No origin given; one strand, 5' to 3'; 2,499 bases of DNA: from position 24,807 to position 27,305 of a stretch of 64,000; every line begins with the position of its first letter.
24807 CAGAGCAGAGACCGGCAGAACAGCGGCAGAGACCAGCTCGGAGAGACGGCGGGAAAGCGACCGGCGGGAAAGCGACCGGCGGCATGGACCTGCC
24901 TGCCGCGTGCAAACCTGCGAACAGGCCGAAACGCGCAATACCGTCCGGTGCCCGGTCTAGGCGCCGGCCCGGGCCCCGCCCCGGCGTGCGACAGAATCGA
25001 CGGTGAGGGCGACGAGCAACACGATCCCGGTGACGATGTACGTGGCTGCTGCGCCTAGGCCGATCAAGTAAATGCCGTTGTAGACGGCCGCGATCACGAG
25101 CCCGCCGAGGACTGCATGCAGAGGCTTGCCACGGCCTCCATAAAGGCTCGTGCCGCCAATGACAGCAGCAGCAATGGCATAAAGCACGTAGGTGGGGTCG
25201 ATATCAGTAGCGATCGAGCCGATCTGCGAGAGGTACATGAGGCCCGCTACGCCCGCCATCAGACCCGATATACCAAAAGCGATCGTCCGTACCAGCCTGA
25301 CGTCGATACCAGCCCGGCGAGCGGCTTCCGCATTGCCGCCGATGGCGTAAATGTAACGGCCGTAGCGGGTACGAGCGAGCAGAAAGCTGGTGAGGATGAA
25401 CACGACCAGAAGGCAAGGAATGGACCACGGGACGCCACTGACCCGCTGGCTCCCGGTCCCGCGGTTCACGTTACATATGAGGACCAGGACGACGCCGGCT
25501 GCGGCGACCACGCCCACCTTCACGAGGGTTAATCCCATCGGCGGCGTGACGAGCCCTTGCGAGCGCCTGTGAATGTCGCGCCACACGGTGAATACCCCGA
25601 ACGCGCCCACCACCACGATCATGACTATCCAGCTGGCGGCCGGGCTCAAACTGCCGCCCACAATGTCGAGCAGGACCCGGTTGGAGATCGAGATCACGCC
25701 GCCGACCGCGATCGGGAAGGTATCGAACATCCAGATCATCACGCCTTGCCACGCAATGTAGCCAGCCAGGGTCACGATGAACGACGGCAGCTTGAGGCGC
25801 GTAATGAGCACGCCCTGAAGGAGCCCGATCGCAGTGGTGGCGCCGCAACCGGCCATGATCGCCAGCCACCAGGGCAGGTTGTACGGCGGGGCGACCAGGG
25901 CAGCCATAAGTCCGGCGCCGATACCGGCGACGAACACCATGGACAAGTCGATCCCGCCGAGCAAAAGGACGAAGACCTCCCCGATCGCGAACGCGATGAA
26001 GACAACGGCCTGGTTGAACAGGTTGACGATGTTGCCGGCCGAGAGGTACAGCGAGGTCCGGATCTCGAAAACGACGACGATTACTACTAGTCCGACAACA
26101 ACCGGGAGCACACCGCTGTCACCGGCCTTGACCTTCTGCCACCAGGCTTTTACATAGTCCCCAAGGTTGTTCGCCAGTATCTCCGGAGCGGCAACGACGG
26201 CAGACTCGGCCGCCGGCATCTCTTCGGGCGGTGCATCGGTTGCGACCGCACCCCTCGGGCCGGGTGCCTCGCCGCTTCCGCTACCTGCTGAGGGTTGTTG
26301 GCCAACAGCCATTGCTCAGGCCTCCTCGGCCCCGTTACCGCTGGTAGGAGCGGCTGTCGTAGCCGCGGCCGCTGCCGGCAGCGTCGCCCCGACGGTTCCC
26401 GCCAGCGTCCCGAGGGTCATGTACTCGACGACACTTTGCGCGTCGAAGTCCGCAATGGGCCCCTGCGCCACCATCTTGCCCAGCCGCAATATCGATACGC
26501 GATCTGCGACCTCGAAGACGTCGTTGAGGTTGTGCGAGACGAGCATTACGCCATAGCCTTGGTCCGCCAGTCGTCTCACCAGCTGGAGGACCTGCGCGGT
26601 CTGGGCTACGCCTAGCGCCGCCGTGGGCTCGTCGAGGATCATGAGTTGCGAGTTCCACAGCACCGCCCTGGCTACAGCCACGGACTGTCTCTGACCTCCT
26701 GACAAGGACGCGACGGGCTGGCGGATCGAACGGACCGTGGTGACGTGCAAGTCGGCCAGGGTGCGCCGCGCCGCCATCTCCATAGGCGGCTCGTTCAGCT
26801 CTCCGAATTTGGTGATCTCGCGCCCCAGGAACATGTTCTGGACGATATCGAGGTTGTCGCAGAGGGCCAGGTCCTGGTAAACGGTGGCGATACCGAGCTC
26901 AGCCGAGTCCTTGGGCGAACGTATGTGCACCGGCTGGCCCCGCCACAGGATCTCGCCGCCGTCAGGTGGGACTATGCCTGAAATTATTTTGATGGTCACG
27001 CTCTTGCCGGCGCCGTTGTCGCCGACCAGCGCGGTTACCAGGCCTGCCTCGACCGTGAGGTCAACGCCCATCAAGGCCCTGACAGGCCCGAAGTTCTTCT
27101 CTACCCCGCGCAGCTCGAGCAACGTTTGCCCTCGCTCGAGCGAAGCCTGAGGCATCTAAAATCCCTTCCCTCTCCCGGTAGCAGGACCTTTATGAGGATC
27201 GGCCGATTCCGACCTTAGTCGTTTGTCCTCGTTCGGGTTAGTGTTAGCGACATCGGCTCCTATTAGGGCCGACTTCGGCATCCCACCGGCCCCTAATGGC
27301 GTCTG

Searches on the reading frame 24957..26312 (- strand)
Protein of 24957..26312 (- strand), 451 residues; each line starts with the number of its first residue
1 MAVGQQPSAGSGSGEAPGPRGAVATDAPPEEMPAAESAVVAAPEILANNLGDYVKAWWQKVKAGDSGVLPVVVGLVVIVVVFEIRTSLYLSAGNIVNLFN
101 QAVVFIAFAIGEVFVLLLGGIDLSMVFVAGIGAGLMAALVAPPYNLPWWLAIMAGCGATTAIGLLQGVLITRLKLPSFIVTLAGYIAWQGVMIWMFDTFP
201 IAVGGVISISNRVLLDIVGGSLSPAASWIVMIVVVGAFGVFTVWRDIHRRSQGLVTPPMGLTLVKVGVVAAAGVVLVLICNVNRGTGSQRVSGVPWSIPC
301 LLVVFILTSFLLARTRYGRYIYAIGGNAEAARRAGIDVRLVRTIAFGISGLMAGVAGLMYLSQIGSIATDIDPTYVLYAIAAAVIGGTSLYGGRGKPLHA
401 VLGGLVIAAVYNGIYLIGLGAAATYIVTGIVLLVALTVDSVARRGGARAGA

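Call 9: search_protein_families(library=pfam, max_evalue=0.01, proteins=[window:24957-26312:-])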
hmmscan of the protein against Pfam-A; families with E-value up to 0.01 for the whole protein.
window:24957-26312:- (451 aa): 1 family
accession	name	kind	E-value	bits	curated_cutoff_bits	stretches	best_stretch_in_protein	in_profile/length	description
PF02653.21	BPD_transp_2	-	2.7e-32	112.4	26.8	1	94-436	1-269/269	Branched-chain amino acid transport system / permease component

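Call 13: find_encoding_contigs(protein=window:24957-26312:-, flank=10000, max_places=10)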
Protein window:24957-26312:- (451 aa): 1 contig read that carries it; 1 place shown.
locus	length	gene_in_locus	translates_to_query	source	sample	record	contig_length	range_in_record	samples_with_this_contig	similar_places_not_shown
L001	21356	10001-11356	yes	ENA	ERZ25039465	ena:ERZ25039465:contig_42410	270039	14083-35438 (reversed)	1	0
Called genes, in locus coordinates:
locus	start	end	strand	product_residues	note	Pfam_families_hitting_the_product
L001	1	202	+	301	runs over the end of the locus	PF00483:NTP_transferase, PF12804:NTP_transf_3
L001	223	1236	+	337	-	PF04055:Radical_SAM, PF06463:Mob_synth_C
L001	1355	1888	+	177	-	PF01967:MoaC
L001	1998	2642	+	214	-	-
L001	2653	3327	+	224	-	-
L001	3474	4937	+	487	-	PF00005:ABC_tran, PF13304:AAA_21 (faint), PF13185:GAF_2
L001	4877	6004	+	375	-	PF00512:HisKA, PF02518:HATPase_c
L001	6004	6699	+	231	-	PF00072:Response_reg, PF00486:Trans_reg_C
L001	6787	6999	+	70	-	-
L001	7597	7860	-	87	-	-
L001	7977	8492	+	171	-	PF13407:Peripla_BP_4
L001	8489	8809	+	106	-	-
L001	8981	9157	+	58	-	-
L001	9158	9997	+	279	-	PF00005:ABC_tran, PF13304:AAA_21 (faint)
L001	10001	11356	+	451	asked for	PF02653:BPD_transp_2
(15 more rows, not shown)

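Call 20: find_related_loci(query=window:24957-26312:-, collection=genome_contigs, flank=10000)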
Query window:24957-26312:- (451 aa) in genome_contigs; peptide patterns used: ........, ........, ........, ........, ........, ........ (x = any residue, [..] = any of these).
599 stretches matched a pattern (row limit reached: there are more); 575 encode a relative of the query (tblastn E <= 1e-3); the best 80 are kept; 80 distinct loci.
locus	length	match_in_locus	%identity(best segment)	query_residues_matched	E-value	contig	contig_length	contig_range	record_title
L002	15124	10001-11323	90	1-441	0e+0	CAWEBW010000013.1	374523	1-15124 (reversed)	MAG: uncultured Acidimicrobiaceae bacterium isolate MFD01248.bin.2.29 genome assembly, contig: contig_5329, whole genome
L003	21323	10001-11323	90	1-441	0e+0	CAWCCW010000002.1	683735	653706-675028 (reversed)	MAG: uncultured Acidimicrobiaceae bacterium isolate MFD04434.bin.2.36 genome assembly, contig: contig_10497, whole genom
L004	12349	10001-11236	66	34-445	1e-167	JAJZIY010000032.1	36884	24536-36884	MAG: Actinomycetes bacterium isolate LSA5.bin104 NODE_1470_length_36884_cov_5.203852, whole genome shotgun sequence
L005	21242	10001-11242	64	35-449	2e-159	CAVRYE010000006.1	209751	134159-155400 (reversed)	MAG: uncultured Acidimicrobiaceae bacterium isolate MFD04780.bin.1.197 genome assembly, contig: contig_12256, whole geno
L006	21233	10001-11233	62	42-447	2e-154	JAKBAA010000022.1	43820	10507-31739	MAG: Actinomycetes bacterium isolate ZJ1.bin84 NODE_948_length_43820_cov_3.425148, whole genome shotgun sequence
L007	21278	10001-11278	52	15-444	7e-129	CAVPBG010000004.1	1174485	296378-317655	MAG: uncultured Actinomycetes bacterium isolate MFD00008.bin.2.129 genome assembly, contig: contig_33339, whole genome s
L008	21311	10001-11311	52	7-447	7e-127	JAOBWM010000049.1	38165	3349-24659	MAG: Acidimicrobiales bacterium isolate RYN_37 scaffold_5628363, whole genome shotgun sequence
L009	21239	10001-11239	52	32-444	1e-126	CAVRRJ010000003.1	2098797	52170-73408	MAG: uncultured Solirubrobacterales bacterium isolate MFD09603.bin.2.1 genome assembly, contig: contig_351, whole genome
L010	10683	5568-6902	50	5-449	1e-126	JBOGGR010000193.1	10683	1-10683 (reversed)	MAG: Acidimicrobiales bacterium isolate TC-S_metabat2.bin.60 k127_4671731, whole genome shotgun sequence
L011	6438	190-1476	52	17-445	4e-126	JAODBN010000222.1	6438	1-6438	MAG: Acidimicrobiaceae bacterium isolate RYN_47 scaffold_875575, whole genome shotgun sequence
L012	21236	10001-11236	51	30-445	4e-122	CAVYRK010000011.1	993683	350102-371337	MAG: uncultured Actinomycetota bacterium isolate MFD06085.bin.2.1 genome assembly, contig: contig_7519, whole genome sho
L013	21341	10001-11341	48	6-449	1e-121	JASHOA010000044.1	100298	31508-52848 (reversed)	MAG: Acetobacteraceae bacterium isolate JOPF011 JOPF_A073_contig_34462, whole genome shotgun sequence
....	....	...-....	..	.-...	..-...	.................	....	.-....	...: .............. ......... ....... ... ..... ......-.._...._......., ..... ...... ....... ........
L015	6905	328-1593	51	22-442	6e-121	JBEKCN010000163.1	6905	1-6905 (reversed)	MAG: Streptosporangiaceae bacterium isolate SPRUCE 160 SPRUCE_160_163, whole genome shotgun sequence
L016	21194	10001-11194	51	43-445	7e-120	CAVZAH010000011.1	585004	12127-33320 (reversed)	MAG: uncultured Acidimicrobiia bacterium isolate MFD01916.bin.1.57 genome assembly, contig: contig_6357, whole genome sh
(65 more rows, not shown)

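Call 25: search_protein_families(library=pfam, max_evalue=0.001, proteins=[L003:12420-13460:-, L003:13791-14054:-, L003:14277-14966:-, L003:14828-15850:-, L003:15777-17048:-, L003:17180-18043:-, L003:18007-18720:-, L003:19484-19945:-, L003:19942-20298:-, L002:12337-13905:+])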
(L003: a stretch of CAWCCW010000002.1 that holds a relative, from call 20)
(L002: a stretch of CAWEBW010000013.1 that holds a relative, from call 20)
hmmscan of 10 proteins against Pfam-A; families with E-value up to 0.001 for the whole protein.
L003:12420-13460:- (346 aa): 4 families
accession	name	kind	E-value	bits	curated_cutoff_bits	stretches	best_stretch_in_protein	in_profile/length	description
PF00589.27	Phage_integrase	-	3.8e-26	92.3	27.1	1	132-308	3-166/172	Phage integrase family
PF02899.23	Phage_int_SAM_1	-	2.7e-12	47.2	22.3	1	22-105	6-82/83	Phage integrase, N-terminal SAM-like domain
PF13495.12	Phage_int_SAM_4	-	4.7e-08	33.8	27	1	23-107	8-83/85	Phage integrase, N-terminal SAM-like domain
PF13102.12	Phage_int_SAM_5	-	1.2e-06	29.3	22.3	1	12-108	2-88/98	Phage integrase SAM-like domain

L003:13791-14054:- (87 aa): 1 family
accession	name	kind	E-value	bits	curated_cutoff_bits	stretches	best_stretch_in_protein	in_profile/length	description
PF00589.27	Phage_integrase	-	2.7e-10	40.7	27.1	1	6-50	126-170/172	Phage integrase family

L003:14277-14966:- (229 aa): 2 families
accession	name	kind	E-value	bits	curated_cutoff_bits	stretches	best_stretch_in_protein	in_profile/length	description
PF02899.23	Phage_int_SAM_1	-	7.6e-09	36.2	22.3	1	65-148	4-80/83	Phage integrase, N-terminal SAM-like domain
PF13495.12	Phage_int_SAM_4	-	4.3e-07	30.7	27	1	73-147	12-78/85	Phage integrase, N-terminal SAM-like domain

L003:14828-15850:- (340 aa): 1 family
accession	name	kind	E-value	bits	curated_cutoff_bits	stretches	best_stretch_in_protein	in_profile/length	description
PF00589.27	Phage_integrase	-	3e-27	95.9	27.1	1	128-313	2-169/172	Phage integrase family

L003:15777-17048:- (423 aa): 2 families
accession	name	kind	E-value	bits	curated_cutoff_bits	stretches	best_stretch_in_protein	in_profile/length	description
PF00589.27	Phage_integrase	-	2.2e-21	76.8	27.1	1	227-396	4-166/172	Phage integrase family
PF02899.23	Phage_int_SAM_1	-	3.4e-09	37.3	22.3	1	130-199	11-81/83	Phage integrase, N-terminal SAM-like domain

L003:17180-18043:- (287 aa): 1 family
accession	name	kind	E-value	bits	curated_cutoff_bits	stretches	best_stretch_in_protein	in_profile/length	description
PF00589.27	Phage_integrase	-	4.6e-13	49.8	27.1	1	125-262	7-135/172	Phage integrase family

L003:18007-18720:- (237 aa): 1 family
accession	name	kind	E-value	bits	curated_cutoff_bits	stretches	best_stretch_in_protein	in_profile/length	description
PF00589.27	Phage_integrase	-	2.8e-21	76.5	27.1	1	52-220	5-169/172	Phage integrase family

L003:19484-19945:- (153 aa): 2 families
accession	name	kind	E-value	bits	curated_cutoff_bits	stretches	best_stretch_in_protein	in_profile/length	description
PF13276.12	HTH_21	-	8.5e-20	71.2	28.1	1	48-103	3-59/60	HTH-like domain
PF13551.12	HTH_29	-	0.0006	20.3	28.1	0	13-38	9-34/64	Winged helix-turn helix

L003:19942-20298:- (118 aa): 7 families
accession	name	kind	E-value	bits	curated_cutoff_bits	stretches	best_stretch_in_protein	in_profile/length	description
PF01527.26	HTH_Tnp_1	-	2.2e-15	57.1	24.1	1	26-96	2-74/75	Transposase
PF13542.12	HTH_Tnp_ISL3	-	7.7e-09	35.3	27.4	1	26-70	7-49/51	Helix-turn-helix domain of transposase family ISL3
PF13518.12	HTH_28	-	9.8e-06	26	25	1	35-71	1-36/52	Helix-turn-helix domain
PF13384.12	HTH_23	-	2.4e-05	24.4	24.6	1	36-70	7-40/50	Homeodomain-like domain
PF04218.19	CENP-B_N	-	0.00011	22.2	21.2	1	25-70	1-45/53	CENP-B N-terminal DNA-binding domain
PF13551.12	HTH_29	-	0.00029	21.3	28.1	1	37-72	2-37/64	Winged helix-turn helix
PF08281.18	Sigma70_r4_2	-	0.00035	20.6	25.7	0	38-71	17-50/54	Sigma-70, region 4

L002:12337-13905:+ (522 aa): 1 family
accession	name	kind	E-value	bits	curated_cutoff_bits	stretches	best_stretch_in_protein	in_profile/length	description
PF22483.2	Mu-transpos_C_2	-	1e-10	41.6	27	1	326-389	2-64/73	Mu transposase, C-terminal domain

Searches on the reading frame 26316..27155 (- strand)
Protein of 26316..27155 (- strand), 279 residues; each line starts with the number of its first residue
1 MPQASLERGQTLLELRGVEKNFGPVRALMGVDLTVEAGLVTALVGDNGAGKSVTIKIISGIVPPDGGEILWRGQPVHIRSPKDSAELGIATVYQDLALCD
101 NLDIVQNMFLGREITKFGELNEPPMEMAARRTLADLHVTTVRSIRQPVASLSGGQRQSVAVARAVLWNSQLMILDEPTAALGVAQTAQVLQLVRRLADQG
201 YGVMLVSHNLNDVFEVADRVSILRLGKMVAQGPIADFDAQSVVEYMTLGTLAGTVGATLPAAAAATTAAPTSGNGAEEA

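Call 9: search_protein_families(library=pfam, max_evalue=0.01, proteins=[window:26316-27155:-])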
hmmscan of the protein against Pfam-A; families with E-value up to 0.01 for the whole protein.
window:26316-27155:- (279 aa): 4 families
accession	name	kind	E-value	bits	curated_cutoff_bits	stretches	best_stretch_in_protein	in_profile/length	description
PF00005.33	ABC_tran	-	4.7e-29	102.2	25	1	29-179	2-137/137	ABC transporter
PF13304.12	AAA_21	-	7.1e-07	30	27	0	40-61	1-22/304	AAA domain, putative AbiEii toxin, Type IV TA system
PF02463.25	SMC_N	-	0.00023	21.1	40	0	150-221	136-209/220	RecF/RecN/SMC N terminal domain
PF13604.12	AAA_30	-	0.00029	21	27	0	141-207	73-123/191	AAA domain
